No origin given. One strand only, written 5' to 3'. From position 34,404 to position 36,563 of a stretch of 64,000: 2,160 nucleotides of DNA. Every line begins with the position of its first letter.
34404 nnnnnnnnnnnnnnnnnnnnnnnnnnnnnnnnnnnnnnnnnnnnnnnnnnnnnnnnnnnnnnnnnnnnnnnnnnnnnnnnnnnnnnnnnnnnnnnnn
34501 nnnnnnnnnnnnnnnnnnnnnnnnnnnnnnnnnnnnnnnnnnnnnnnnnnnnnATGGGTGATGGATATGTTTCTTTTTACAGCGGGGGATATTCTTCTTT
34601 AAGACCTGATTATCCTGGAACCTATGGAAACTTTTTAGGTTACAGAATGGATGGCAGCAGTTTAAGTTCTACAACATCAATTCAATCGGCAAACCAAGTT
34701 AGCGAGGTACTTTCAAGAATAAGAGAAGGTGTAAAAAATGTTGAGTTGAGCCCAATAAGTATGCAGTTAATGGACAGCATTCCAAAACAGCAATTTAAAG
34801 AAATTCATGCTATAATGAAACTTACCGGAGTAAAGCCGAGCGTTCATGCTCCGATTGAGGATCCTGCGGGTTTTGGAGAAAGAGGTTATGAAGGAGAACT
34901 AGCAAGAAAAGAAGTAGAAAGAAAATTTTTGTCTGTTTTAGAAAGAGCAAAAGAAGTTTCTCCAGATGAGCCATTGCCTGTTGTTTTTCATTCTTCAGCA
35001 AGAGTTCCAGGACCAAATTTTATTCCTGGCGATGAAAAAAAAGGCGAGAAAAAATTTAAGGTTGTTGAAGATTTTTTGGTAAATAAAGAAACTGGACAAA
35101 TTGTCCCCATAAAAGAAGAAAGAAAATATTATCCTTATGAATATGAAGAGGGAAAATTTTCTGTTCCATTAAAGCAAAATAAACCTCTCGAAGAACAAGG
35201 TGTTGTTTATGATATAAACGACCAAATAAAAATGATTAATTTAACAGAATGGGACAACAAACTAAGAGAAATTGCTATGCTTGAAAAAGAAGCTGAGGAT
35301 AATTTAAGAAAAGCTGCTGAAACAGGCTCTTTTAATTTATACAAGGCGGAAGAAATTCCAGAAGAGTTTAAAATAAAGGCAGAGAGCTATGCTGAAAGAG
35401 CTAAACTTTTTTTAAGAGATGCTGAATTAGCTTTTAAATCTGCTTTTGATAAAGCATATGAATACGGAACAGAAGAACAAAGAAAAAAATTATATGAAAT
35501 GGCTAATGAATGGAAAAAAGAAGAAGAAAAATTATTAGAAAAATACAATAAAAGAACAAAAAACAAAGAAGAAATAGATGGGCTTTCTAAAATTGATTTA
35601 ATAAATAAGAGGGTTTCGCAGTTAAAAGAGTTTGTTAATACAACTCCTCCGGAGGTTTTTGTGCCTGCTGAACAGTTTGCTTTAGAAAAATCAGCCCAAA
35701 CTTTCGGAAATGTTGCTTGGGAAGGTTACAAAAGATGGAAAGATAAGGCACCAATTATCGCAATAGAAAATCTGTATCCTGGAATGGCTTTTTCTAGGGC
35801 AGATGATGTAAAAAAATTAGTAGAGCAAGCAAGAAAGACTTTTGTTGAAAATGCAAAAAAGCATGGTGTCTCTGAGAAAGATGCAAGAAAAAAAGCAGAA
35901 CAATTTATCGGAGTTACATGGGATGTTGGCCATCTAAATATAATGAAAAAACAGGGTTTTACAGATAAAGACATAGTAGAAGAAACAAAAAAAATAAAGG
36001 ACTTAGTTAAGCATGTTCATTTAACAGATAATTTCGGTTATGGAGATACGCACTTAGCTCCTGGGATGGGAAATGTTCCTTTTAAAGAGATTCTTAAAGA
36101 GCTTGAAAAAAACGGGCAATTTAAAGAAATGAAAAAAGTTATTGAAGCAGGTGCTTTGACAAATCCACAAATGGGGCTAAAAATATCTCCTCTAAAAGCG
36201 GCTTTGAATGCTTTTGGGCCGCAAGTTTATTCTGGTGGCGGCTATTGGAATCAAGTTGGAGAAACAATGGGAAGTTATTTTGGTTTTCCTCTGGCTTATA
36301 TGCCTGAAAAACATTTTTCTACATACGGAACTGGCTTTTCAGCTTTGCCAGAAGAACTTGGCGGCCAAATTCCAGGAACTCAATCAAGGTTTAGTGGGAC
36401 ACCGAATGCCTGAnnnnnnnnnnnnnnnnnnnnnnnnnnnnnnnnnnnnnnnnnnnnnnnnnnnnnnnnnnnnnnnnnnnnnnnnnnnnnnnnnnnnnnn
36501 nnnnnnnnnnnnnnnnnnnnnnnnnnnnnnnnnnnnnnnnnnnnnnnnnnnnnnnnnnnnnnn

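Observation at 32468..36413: Three-gene operon of unknown function directly after tRNA-Ser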

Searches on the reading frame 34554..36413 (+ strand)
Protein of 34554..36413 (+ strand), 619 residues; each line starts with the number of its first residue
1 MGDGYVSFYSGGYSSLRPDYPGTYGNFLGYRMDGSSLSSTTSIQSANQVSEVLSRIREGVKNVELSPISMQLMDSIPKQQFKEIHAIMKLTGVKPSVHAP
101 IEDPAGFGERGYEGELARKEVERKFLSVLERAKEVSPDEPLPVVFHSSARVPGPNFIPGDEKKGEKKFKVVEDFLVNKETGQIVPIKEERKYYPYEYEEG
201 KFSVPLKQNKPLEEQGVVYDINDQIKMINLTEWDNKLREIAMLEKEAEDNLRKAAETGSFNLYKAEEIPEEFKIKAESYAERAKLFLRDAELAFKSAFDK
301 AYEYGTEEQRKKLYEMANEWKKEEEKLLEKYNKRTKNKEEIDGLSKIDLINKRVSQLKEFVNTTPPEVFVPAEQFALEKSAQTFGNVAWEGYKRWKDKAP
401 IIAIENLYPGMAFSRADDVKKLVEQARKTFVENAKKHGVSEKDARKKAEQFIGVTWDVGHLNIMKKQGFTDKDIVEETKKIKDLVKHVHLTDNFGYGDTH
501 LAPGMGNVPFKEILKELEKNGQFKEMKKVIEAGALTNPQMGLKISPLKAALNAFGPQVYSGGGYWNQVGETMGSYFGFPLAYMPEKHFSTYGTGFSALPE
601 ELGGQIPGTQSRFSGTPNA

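Call 4: search_protein_families(library=pfam, proteins=[window:34554-36413:+], max_evalue=1)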
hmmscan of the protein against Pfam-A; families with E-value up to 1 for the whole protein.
window:34554-36413:+ (619 aa): 1 family
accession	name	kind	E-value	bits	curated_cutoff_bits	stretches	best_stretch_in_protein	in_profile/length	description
PF01261.30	AP_endonuc_2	-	2.5e-11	44.2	31.1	1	440-530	137-227/249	Xylose isomerase-like TIM barrel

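Call 5: search_protein_families(library=ncbifam, proteins=[window:34554-36413:+], max_evalue=1)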
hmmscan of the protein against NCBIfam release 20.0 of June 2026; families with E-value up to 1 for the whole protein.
window:34554-36413:+ (619 aa): 4 families
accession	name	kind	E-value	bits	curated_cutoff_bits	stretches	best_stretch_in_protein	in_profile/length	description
NF007360.0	PRK09856.1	equivalog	3.3e-06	26.8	305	1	474-522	192-240/276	fructoselysine 3-epimerase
NF041099.2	keto_glucon_epim_IolO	equivalog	0.0017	17.7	300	1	448-520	175-236/269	5-keto-L-gluconate epimerase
TIGR03234.1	OH-pyruv-isom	equivalog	0.0017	17.7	353.45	1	468-521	182-231/254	hydroxypyruvate isomerase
NF040480.1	CGLAU_01105_fam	hypoth_equivalog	0.15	12.3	45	1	243-353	40-148/179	CGLAU_01105 family protein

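Call 6: search_solved_structures(query=window:34554-36413:+, max_evalue=1)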
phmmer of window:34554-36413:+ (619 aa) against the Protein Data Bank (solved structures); distinct sequences matched with E-value up to 1: 4.
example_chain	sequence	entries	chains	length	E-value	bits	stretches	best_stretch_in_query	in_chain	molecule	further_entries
3wqo_A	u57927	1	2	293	2.8e-07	32.8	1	451-521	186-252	Uncharacterized protein MJ1311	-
8fck_A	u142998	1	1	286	0.23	13.2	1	211-290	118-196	HAUS augmin-like complex subunit 1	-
8at2_B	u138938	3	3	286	0.42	12.4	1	211-290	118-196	HAUS augmin-like complex subunit 1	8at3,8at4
3a28_C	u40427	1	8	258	0.58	11.9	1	543-607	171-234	L-2.3-butanediol dehydrogenase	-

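Call 8: find_homologous_proteins(query=window:34554-36413:+)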
Query window:34554-36413:+ (619 aa): 1019 proteins with E <= 0.001 among 8000 candidates; the best 120 are listed.
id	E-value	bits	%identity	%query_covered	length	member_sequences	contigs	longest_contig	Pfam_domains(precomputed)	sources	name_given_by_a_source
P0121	0.0e+0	1393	100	100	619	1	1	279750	PF01261.31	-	-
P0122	0.0e+0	1174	82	100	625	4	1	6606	PF01261.31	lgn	-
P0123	9.8e-295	997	72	100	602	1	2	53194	PF01261.31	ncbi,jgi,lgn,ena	-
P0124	3.4e-242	824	62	100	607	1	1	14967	PF01261.31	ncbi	ncbi:MAG: hypothetical protein QW273_01295 [Candidatus Pacearchaeota archaeon]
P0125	5.0e-226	770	57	100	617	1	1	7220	PF01261.31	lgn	-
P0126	9.5e-223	759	57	100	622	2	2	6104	PF01261.31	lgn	-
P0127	1.2e-215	736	54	100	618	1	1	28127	PF01261.31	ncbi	-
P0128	8.8e-213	726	53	100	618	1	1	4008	PF01261.31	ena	-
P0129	5.0e-212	724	54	100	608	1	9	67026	PF01261.31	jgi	jgi:hypothetical protein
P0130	5.6e-211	720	54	100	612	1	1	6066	PF01261.31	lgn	-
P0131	2.2e-208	712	53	100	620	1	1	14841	PF01261.31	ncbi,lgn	-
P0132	4.7e-208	711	53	100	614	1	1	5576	PF01261.31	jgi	jgi:hypothetical protein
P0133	6.8e-194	664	53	92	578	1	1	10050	PF01261.31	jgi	-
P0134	1.2e-189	650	50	100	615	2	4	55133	PF01261.31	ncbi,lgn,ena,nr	ncbi:sugar phosphate isomerase/epimerase [archaeon]|nr:sugar phosphate isomerase/epimerase [archaeon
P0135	3.1e-186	639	49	99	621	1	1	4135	PF01261.31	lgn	-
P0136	3.7e-186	638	50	100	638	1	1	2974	PF01261.31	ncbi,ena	-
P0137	5.8e-186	638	49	100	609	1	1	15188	PF01261.31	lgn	-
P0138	3.4e-184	632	49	100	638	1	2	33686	PF01261.31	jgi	jgi:sugar phosphate isomerase/epimerase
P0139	4.1e-184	632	49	100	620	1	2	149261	PF01261.31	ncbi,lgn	-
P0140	4.6e-184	632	50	99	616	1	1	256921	PF01261.31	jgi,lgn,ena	-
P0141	6.6e-184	631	49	99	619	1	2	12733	PF01261.31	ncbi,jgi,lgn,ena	-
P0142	9.6e-184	630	50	99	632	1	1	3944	PF01261.31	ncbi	-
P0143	1.2e-182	627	50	99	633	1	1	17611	PF01261.31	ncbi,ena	-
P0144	9.9e-182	624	49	99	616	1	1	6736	PF01261.31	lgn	-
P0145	4.6e-181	622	48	100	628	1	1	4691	PF01261.31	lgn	-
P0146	3.9e-179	615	49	99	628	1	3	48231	PF01261.31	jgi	-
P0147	2.1e-178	613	49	100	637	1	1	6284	PF01261.31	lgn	-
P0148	2.6e-178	613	50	99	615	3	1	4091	PF01261.31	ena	-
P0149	1.6e-177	610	49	100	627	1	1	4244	PF01261.31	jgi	jgi:sugar phosphate isomerase/epimerase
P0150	1.8e-175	603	47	99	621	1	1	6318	PF01261.31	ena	-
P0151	2.2e-175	603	48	100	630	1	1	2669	PF01261.31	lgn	-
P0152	5.0e-175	602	47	99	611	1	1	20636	PF01261.31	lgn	-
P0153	5.5e-175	602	48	100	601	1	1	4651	PF01261.31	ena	-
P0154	3.5e-174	599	50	99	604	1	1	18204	PF01261.31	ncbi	-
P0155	9.1e-174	598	48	100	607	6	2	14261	PF01261.31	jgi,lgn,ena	-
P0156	1.3e-173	597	47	99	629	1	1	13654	PF01261.31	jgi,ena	-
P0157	2.4e-173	596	47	100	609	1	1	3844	PF01261.31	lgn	-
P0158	1.1e-172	594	47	100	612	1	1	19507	PF01261.31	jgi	jgi:hypothetical protein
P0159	3.8e-172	592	48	100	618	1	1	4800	PF01261.31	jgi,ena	-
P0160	1.3e-171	590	48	99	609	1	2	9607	PF01261.31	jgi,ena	-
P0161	2.0e-171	590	47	100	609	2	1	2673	PF01261.31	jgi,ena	-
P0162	3.9e-171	589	47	99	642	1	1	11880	PF01261.31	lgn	-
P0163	4.5e-171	589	47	100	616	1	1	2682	PF01261.31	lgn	-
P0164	1.7e-170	587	46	99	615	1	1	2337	PF01261.31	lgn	-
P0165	5.9e-170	585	47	100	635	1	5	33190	PF01261.31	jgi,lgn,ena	jgi:sugar phosphate isomerase/epimerase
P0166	7.3e-170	585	48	99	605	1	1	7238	PF01261.31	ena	-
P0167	1.1e-169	584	47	99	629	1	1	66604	PF01261.31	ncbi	-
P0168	1.3e-169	584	48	99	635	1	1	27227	PF01261.31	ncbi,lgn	-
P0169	7.6e-169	581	48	100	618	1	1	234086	PF01261.31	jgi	jgi:sugar phosphate isomerase/epimerase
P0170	1.3e-168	581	47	99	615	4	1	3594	PF01261.31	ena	-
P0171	1.6e-168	580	47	100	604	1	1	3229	PF01261.31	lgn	-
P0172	2.5e-168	580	47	99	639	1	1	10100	PF01261.31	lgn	-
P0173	3.2e-168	579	45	100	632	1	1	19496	PF01261.31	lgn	-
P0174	8.2e-168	578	46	99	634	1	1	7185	PF01261.31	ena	-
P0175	1.0e-166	574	46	100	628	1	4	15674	PF01261.31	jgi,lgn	-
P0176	2.6e-166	573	46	99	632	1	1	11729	PF01261.31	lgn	-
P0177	3.7e-166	572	47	99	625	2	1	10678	PF01261.31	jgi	-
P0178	7.3e-166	571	47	100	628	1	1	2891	PF01261.31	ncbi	-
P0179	4.5e-165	569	45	100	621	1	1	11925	PF01261.31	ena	-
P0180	7.3e-165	568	46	100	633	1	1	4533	PF01261.31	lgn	-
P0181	1.0e-164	568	46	100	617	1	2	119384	PF01261.31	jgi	jgi:hypothetical protein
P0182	1.0e-162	561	45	100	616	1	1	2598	PF01261.31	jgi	jgi:sugar phosphate isomerase/epimerase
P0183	3.2e-162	559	46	99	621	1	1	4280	PF01261.31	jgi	-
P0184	1.5e-161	557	46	100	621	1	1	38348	PF01261.31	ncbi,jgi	jgi:sugar phosphate isomerase/epimerase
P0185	2.7e-161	556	45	99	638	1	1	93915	PF01261.31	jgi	jgi:hypothetical protein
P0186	6.3e-161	555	45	99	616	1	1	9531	PF01261.31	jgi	jgi:sugar phosphate isomerase/epimerase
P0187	7.7e-161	555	44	100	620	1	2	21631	PF01261.31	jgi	jgi:sugar phosphate isomerase/epimerase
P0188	2.8e-160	553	45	99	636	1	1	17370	PF01261.31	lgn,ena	-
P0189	3.7e-158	546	44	100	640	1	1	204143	PF01261.31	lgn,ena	-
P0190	9.2e-158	545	44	100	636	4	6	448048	PF01261.31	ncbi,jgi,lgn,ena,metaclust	metaclust:\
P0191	2.4e-157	543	44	100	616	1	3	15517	PF01261.31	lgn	-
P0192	4.3e-157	542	44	99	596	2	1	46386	PF01261.31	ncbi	-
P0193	6.2e-157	542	44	100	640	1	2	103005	PF01261.31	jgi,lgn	jgi:sugar phosphate isomerase/epimerase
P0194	3.5e-156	539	45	99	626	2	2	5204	PF01261.31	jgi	jgi:sugar phosphate isomerase/epimerase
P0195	9.6e-156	538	43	99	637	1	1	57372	PF01261.31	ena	-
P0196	7.4e-154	532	44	100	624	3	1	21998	PF01261.31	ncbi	-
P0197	1.7e-153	531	45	99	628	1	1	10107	PF01261.31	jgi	jgi:sugar phosphate isomerase/epimerase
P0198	3.4e-153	530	44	100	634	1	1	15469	PF01261.31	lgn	-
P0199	2.6e-152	527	44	99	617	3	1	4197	PF01261.31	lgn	-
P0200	6.1e-152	525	43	99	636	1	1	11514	PF01261.31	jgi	-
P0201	8.4e-152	525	43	100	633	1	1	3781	PF01261.31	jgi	-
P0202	2.0e-151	524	45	100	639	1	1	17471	PF01261.31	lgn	-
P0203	4.1e-151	523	46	100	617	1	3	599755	PF01261.31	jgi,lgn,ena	-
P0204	1.9e-150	521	44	99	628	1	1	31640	PF01261.31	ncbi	ncbi:MAG: TIM barrel protein [archaeon]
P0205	2.7e-150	520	43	99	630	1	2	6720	PF01261.31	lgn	-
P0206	5.6e-150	519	42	100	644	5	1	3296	PF01261.31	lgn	-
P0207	9.2e-150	518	45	99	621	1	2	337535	PF01261.31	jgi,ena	-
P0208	2.0e-149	517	43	99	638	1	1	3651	PF01261.31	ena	-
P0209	3.9e-149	516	43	100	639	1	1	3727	PF01261.31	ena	-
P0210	4.4e-149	516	43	99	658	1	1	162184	PF01261.31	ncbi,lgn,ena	-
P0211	1.6e-148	514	42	100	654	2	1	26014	PF01261.31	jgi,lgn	-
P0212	2.4e-148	514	45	100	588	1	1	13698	PF01261.31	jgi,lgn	jgi:sugar phosphate isomerase/epimerase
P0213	1.4e-147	511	43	100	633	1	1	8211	PF01261.31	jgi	-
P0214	2.1e-147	510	43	99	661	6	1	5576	PF01261.31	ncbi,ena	-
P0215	2.8e-147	510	43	100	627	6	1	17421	PF01261.31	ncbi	-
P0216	2.9e-147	510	43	99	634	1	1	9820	PF01261.31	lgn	-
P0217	5.1e-147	509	43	99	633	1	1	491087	PF01261.31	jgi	jgi:sugar phosphate isomerase/epimerase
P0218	8.3e-147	509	42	100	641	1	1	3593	PF01261.31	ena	-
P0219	1.0e-146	508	42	100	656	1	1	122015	PF01261.31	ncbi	ncbi:MAG: TIM barrel protein [archaeon]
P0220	1.1e-146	508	44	100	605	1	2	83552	PF01261.31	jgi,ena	-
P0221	1.1e-146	508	43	100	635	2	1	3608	PF01261.31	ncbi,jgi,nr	ncbi:MAG: hypothetical protein OEL87_02875 [Nanoarchaeota archaeon]|nr:hypothetical protein [Nanoarc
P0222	1.2e-146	508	43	99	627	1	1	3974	PF01261.31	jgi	jgi:sugar phosphate isomerase/epimerase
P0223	1.4e-146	508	44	100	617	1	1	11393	PF01261.31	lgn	-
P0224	1.7e-146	508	43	100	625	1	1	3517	PF01261.31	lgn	-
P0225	1.8e-146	507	43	99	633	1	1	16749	PF01261.31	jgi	jgi:hypothetical protein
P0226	1.8e-145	504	43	99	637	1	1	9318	PF01261.31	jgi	-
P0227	2.4e-145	504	41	99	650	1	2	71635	PF01261.31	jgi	jgi:sugar phosphate isomerase/epimerase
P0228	4.5e-145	503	42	99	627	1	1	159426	PF01261.31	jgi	-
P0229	5.4e-145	503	42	99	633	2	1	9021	PF01261.31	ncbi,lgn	-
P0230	5.5e-145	502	43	99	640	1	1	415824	PF01261.31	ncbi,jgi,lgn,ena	ncbi:MAG: sugar phosphate isomerase/epimerase [Candidatus Pacearchaeota archaeon]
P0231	6.1e-145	502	41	100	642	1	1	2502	PF01261.31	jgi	-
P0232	6.6e-145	502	42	99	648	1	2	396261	PF01261.31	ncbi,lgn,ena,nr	ncbi:TIM barrel protein [archaeon]|nr:TIM barrel protein [archaeon]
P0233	8.5e-145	502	40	100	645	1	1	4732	PF01261.31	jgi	-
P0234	2.1e-144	501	43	99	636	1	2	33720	PF01261.31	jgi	jgi:sugar phosphate isomerase/epimerase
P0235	2.5e-144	500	42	99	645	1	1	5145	PF01261.31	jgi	-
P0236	3.4e-144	500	43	99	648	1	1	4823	PF01261.31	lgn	-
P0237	4.5e-144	499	42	99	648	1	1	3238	PF01261.31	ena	-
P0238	6.9e-144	499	43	100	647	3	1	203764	PF01261.31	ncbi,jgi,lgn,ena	ncbi:MAG: TIM barrel protein [Candidatus Pacearchaeota archaeon]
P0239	7.6e-144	499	43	99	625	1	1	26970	PF01261.31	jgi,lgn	jgi:sugar phosphate isomerase/epimerase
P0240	1.4e-143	498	41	99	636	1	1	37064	PF01261.31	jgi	jgi:sugar phosphate isomerase/epimerase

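Call 29: search_protein_families(library=phrogs, proteins=[window:34554-36413:+], max_evalue=0.1)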
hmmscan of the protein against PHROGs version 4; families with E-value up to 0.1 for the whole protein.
window:34554-36413:+ (619 aa): 1 family
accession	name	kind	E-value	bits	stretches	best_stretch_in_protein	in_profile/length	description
phrog_2786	-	unknown function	0.083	13.3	0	278-362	83-167/227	-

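Call 30: search_protein_families(library=padloc, proteins=[window:34554-36413:+], max_evalue=0.1)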
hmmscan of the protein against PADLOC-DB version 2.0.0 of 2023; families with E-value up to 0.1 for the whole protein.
window:34554-36413:+ (619 aa): 0 families

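Call 35: search_solved_structures(query=A4, max_evalue=1, show_alignments=3)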
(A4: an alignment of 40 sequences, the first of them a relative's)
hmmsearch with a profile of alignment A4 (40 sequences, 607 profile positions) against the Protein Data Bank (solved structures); distinct sequences matched with E-value up to 1: 1.
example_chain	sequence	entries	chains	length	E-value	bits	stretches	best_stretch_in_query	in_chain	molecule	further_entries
3wqo_A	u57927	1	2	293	3.8e-10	42.3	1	436-510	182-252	Uncharacterized protein MJ1311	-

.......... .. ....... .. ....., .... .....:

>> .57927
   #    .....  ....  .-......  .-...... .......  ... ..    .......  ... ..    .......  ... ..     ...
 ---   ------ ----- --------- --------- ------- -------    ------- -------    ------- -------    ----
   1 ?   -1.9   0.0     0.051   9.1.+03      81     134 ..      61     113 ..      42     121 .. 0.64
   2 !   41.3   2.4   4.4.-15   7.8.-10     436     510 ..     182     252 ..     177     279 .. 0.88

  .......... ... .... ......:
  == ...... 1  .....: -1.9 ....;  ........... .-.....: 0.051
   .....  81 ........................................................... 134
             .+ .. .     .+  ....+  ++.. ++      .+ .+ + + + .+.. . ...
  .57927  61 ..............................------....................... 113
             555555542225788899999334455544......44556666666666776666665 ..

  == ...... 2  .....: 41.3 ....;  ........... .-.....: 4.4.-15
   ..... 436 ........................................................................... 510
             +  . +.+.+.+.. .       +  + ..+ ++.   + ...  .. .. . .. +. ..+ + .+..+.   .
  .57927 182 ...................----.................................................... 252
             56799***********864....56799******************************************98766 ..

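Call 45: predict_structure(alignment_id=A4)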
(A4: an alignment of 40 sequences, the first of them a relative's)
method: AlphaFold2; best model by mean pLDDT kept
length: 619 residues; sequences in the alignment: 40
mean_pLDDT: 77.1   pTM: 0.75
mean pLDDT of the five models: 77.1, 75.6, 75.2, 72.7, 71.9
residues with pLDDT >= 90: 256; 70-90: 206; 50-70: 38; < 50: 119
segments of 3 or more residues with pLDDT < 50: 1-31, 261-265, 493-505, 540-542, 553-619
pLDDT, mean of each block of 10 residues (from residue 1): 29 33 36 63 82 79 83 87 92 90 93 95 96 93 93 89 85 94 94 80 82 85 93 94 91 75 60 85 91 94 92 91 87 74 79 87 90 96 98 97 91 93 98 97 97 92 83 93 91 45 55 85 80 59 55 38 32 33 41 33 30 30
secondary structure, 60 per line:
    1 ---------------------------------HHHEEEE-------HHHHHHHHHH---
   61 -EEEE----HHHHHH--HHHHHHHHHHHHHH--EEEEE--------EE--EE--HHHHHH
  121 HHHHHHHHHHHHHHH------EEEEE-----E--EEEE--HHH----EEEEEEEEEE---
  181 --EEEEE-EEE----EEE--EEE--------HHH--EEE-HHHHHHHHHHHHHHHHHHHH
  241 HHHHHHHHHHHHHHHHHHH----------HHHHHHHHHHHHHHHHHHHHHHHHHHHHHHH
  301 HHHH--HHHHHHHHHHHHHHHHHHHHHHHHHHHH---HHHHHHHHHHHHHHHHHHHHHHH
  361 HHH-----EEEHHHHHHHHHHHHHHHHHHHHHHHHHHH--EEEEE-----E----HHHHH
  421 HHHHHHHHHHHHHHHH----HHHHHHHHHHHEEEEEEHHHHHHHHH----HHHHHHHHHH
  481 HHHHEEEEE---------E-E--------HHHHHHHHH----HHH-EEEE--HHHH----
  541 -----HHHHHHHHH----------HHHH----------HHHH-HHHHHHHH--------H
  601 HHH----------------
elements in order: E37-40 H48-57 E62-65 H70-75 H78-91 E94-98 H115-135 E142-146 E155-158 E168-177 E183-187 E189-191 E196-198 E201-203 E217-219 H221-259 H270-304 H307-334 H338-363 E369-371 H372-398 E401-405 H416-436 H441-451 E452-457 H458-466 H471-484 E485-489 H510-518 E527-530 H533-536 H546-554 H565-568 H579-582 H584-591 H600-603
